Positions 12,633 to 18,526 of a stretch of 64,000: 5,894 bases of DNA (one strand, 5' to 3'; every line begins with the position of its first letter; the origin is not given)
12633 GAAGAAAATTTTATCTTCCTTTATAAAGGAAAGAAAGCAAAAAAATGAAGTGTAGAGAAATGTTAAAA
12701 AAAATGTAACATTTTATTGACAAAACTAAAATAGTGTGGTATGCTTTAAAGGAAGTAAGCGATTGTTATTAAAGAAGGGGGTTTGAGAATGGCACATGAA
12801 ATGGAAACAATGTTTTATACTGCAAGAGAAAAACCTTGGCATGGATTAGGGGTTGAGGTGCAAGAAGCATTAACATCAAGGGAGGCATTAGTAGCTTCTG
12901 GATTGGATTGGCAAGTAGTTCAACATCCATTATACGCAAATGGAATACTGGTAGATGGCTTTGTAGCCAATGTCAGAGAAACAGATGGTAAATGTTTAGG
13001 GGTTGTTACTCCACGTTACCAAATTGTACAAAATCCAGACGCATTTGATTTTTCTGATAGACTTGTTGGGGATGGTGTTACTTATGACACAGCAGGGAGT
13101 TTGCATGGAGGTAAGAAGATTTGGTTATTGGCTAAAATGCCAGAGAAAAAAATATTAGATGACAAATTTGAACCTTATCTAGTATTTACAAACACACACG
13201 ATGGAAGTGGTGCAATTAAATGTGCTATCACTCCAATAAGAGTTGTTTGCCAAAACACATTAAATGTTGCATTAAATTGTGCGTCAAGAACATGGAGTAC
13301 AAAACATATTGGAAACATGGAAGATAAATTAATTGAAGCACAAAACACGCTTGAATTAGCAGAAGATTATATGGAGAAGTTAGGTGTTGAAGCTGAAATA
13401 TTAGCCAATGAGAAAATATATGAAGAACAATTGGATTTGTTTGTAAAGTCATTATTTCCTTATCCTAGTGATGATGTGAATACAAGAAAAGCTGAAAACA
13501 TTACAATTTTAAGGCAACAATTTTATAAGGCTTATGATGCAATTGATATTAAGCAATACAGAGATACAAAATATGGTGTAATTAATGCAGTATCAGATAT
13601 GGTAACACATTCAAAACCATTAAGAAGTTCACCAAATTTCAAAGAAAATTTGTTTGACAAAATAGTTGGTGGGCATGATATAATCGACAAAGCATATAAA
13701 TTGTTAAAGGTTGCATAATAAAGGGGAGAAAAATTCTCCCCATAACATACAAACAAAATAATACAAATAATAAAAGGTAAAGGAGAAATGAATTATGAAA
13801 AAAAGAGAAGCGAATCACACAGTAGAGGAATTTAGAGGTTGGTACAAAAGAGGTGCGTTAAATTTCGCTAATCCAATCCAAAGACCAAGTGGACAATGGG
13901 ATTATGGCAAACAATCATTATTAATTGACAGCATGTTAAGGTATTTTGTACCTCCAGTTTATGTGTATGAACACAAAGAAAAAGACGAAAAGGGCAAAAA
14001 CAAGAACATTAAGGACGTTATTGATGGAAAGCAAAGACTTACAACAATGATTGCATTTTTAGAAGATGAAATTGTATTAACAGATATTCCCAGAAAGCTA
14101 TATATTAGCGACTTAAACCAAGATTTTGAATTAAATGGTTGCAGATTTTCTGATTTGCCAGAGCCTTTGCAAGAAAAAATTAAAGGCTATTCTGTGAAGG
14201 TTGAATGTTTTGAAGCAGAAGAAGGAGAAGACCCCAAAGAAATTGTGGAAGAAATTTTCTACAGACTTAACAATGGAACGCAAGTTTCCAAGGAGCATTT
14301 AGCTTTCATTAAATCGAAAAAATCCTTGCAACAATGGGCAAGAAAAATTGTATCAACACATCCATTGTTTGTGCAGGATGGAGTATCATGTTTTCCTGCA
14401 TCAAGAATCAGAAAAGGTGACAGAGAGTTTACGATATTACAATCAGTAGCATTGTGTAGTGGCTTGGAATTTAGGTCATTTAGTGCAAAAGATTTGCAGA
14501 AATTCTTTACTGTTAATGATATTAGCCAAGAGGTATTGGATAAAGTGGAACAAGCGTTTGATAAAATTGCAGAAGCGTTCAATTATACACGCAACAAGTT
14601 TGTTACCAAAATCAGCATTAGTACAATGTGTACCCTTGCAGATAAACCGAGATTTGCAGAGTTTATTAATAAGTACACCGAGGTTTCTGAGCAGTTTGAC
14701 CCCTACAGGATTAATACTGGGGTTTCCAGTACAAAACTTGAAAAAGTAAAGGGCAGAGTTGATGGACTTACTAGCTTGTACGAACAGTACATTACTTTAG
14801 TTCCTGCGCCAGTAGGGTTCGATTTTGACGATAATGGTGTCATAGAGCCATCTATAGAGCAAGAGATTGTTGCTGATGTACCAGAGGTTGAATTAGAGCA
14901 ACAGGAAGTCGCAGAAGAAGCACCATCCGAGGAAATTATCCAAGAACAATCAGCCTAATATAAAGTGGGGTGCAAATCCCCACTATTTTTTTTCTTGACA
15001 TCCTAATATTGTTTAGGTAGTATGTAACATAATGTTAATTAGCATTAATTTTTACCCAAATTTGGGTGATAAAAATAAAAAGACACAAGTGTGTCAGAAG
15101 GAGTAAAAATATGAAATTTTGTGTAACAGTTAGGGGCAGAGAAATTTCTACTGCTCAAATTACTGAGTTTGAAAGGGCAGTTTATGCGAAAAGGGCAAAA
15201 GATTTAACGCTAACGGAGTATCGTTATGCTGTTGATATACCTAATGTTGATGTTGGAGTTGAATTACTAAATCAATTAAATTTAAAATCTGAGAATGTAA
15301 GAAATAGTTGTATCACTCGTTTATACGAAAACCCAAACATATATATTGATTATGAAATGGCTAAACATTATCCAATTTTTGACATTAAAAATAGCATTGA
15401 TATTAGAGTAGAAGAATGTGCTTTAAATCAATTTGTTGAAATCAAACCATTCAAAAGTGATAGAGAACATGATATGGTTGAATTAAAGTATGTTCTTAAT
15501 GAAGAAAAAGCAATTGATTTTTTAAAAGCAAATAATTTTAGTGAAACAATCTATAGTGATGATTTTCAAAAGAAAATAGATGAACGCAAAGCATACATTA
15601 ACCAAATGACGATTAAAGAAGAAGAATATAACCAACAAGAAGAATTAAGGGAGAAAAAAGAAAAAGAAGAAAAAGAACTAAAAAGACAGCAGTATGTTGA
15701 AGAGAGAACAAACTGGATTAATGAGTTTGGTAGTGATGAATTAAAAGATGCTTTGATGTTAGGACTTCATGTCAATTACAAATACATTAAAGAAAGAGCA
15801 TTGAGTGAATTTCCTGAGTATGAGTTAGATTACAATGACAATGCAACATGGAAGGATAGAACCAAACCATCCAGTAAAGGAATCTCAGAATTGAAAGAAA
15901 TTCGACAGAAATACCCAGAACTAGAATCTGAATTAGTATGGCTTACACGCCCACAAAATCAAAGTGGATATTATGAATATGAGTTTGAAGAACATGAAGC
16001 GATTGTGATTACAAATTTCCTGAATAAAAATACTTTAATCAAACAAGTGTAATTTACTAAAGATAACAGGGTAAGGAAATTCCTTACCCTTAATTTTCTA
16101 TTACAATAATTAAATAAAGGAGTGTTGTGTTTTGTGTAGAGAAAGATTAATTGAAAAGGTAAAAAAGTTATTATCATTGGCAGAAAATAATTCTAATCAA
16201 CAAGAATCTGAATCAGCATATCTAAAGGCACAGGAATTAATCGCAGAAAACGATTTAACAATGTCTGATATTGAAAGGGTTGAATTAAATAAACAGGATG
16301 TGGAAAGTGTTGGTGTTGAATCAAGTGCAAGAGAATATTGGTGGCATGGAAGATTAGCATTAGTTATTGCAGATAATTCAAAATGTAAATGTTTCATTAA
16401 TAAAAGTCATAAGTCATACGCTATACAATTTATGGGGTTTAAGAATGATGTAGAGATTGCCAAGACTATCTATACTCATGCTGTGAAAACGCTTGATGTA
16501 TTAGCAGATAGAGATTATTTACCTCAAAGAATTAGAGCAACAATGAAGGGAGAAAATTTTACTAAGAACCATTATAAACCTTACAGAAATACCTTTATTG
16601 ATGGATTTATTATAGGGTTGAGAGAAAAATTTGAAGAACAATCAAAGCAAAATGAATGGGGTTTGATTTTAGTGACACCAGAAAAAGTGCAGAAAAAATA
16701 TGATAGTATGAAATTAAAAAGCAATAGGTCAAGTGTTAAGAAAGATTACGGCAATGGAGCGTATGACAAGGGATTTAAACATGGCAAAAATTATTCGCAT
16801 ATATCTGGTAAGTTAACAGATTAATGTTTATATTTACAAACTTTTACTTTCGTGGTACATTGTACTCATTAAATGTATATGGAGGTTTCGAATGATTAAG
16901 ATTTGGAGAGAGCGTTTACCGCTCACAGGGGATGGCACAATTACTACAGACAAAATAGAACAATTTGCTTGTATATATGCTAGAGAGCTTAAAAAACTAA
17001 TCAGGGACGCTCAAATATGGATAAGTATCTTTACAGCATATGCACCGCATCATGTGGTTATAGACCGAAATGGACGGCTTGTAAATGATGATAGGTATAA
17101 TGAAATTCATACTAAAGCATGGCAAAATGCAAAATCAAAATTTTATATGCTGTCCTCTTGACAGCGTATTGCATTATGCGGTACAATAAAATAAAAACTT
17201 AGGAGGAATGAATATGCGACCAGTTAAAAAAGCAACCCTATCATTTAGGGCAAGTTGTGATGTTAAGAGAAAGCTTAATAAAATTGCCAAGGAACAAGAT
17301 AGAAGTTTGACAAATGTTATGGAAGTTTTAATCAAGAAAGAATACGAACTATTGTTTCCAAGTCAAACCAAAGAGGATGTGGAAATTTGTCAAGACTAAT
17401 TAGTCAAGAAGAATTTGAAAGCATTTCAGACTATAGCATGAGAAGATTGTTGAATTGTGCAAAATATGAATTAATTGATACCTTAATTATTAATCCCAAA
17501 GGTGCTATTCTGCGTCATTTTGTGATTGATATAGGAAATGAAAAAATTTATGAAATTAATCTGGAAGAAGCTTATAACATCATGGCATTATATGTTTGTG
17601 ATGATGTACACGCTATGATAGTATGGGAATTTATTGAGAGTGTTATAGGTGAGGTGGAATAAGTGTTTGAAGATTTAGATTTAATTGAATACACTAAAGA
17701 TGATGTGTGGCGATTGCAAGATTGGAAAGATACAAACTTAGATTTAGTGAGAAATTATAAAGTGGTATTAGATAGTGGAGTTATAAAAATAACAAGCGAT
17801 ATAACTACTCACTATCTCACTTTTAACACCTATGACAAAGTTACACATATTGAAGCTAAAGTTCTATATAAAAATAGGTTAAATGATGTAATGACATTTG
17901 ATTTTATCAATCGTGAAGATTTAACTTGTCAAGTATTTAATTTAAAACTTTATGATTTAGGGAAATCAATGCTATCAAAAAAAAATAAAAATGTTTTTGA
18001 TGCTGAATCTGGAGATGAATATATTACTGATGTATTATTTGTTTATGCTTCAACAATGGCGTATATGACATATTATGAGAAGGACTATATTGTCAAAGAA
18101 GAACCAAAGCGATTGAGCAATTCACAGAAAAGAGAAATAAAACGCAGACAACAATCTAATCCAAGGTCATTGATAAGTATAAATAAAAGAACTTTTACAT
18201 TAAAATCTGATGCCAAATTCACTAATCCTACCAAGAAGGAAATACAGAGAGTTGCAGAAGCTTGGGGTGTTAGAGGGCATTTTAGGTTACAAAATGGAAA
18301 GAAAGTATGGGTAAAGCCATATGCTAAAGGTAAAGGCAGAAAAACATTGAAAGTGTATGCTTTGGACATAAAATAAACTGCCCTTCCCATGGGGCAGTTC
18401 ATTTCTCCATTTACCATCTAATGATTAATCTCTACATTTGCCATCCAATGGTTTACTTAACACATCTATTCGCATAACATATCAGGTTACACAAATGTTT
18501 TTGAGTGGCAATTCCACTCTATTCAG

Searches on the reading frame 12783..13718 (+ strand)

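Call 8: search_protein_families(library=phrogs, proteins=[window:12783-13718:+], max_evalue=0.001)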
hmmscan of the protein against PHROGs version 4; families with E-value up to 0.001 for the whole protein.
window:12783-13718:+ (311 aa): 2 families
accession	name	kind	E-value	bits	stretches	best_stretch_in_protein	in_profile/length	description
phrog_1221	-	unknown function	9.2e-74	249.6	1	3-287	16-321/355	-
phrog_21518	-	unknown function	5.4e-05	23.8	1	127-213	110-196/285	-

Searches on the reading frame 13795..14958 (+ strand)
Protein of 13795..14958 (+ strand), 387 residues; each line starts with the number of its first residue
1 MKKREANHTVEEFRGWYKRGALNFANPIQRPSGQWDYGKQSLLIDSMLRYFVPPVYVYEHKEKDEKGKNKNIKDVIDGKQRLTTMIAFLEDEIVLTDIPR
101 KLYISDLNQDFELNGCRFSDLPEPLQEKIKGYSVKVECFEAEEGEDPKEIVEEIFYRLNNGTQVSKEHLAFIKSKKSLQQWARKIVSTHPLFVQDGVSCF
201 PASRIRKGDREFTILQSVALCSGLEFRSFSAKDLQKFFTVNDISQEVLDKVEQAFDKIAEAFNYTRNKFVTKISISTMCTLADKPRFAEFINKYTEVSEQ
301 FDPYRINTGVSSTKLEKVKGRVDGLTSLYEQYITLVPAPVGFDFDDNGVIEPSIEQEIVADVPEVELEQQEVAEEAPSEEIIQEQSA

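Call 8: search_protein_families(library=phrogs, proteins=[window:13795-14958:+], max_evalue=0.001)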
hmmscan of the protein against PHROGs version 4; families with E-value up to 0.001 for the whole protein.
window:13795-14958:+ (387 aa): 2 families
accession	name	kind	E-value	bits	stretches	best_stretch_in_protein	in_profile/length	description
phrog_2598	-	unknown function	1.1e-28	101.4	1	4-267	28-272/352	-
phrog_1583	-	unknown function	6.2e-18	65.7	1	1-170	14-169/417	-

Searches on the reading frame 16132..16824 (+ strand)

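Call 8: search_protein_families(library=phrogs, proteins=[window:16132-16824:+], max_evalue=0.001)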
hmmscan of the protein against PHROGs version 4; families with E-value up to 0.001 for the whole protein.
window:16132-16824:+ (230 aa): 1 family
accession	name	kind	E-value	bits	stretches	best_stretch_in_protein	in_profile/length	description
phrog_421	-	unknown function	8.2e-37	128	1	3-221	6-224/241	unknown function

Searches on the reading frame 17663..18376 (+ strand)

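Call 8: search_protein_families(library=phrogs, proteins=[window:17663-18376:+], max_evalue=0.001)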
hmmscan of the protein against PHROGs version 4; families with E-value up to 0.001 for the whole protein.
window:17663-18376:+ (237 aa): 1 family
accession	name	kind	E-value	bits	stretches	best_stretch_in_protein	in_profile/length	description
phrog_10678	-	unknown function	1.6e-28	101.3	1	3-233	4-213/214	-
